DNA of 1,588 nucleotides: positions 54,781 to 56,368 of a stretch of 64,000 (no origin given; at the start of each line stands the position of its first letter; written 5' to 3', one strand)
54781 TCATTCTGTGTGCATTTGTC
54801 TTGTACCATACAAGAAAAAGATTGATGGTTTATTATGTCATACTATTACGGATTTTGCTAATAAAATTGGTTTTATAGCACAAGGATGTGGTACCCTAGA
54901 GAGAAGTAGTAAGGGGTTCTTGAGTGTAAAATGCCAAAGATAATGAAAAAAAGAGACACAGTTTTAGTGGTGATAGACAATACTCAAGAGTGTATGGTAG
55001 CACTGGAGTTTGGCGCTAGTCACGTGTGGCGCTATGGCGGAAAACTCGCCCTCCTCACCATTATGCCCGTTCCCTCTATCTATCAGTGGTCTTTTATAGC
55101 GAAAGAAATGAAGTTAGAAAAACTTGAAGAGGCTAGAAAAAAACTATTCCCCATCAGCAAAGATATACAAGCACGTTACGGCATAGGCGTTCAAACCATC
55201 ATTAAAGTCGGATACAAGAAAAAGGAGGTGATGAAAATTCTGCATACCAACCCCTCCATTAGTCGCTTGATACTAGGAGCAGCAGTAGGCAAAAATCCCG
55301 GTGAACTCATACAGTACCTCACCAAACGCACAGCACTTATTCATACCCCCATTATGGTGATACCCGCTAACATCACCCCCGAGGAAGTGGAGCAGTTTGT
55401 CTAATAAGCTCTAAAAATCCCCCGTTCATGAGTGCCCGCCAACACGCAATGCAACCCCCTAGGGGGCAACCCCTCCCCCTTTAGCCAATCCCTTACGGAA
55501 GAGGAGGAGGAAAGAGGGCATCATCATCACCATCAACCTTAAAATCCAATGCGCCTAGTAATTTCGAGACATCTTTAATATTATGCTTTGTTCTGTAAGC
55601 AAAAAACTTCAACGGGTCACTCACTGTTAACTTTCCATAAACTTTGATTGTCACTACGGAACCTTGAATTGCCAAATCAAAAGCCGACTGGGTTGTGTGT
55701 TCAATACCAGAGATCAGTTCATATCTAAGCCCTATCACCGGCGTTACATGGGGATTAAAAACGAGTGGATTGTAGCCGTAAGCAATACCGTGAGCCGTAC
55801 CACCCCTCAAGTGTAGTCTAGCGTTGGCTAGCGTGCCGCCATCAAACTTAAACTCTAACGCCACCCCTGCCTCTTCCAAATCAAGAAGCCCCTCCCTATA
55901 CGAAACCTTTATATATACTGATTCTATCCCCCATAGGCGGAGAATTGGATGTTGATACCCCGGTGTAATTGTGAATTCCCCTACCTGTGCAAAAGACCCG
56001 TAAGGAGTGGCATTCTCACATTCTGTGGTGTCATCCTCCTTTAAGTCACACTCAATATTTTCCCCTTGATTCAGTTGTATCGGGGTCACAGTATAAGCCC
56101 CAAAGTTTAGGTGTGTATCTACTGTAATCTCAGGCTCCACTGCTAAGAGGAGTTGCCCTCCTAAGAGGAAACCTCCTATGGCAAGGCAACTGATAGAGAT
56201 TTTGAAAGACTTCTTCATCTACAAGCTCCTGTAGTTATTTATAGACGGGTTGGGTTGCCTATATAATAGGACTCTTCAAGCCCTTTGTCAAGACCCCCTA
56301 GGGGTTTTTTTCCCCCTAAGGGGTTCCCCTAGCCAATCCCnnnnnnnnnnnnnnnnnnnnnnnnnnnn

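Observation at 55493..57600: Duplicated promoter-gene-palindrome cassettes encoding mosaic secreted paralogs, one carrying about 22 copies of a 15-bp repeat in its 5' leader (candidate contingency/VNTR locus)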

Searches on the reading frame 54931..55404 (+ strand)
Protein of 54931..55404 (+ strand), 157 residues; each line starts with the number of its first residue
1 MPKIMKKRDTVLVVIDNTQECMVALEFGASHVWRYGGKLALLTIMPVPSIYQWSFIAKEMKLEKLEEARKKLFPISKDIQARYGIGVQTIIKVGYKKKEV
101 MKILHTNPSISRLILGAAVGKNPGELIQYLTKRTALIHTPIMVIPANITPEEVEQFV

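Call 6: search_protein_families(library=pfam, proteins=[window:54931-55404:+], max_evalue=1)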
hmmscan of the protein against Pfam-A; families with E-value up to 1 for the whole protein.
window:54931-55404:+ (157 aa): 1 family
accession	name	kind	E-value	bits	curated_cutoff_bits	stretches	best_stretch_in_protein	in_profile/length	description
PF00582.32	Usp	-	2.3e-06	28.6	24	1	9-103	3-98/141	Universal stress protein family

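Call 60: search_protein_families(library=ncbifam, proteins=[window:54931-55404:+], max_evalue=1)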
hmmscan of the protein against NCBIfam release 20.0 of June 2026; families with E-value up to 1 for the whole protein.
window:54931-55404:+ (157 aa): 0 families

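Call 63: find_encoding_contigs(protein=window:54931-55404:+, flank=8000)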
Protein window:54931-55404:+ (157 aa): 1 contig read that carries it; 1 place shown.
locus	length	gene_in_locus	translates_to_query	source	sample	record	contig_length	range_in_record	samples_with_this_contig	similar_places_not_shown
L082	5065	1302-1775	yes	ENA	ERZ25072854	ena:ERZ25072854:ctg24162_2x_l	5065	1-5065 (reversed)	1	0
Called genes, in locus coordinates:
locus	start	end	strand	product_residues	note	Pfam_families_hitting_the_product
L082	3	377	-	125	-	?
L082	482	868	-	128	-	PF02622:DUF179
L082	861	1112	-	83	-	PF02622:DUF179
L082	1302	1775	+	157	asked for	PF00582:Usp (weak)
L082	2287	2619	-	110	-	-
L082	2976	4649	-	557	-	PF00753:Lactamase_B, PF12706:Lactamase_B_2 (weak), PF22505:RNase_J_b_CASP, PF07521:RMMBL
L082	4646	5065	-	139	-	?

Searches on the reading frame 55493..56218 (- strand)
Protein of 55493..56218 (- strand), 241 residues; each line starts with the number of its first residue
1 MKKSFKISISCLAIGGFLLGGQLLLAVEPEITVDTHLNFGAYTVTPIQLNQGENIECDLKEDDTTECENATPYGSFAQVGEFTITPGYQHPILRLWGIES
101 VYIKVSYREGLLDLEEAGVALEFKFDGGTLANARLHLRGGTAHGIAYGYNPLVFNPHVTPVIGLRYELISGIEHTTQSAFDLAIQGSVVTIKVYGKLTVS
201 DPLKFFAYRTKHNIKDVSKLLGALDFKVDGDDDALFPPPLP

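Call 6: search_protein_families(library=pfam, proteins=[window:55493-56218:-], max_evalue=1)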
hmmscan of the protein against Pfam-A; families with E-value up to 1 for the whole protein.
window:55493-56218:- (241 aa): 0 families

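Call 62: find_encoding_contigs(protein=window:55493-56218:-, flank=8000)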
Protein window:55493-56218:- (241 aa): no gene with exactly this product is on record in the collection.
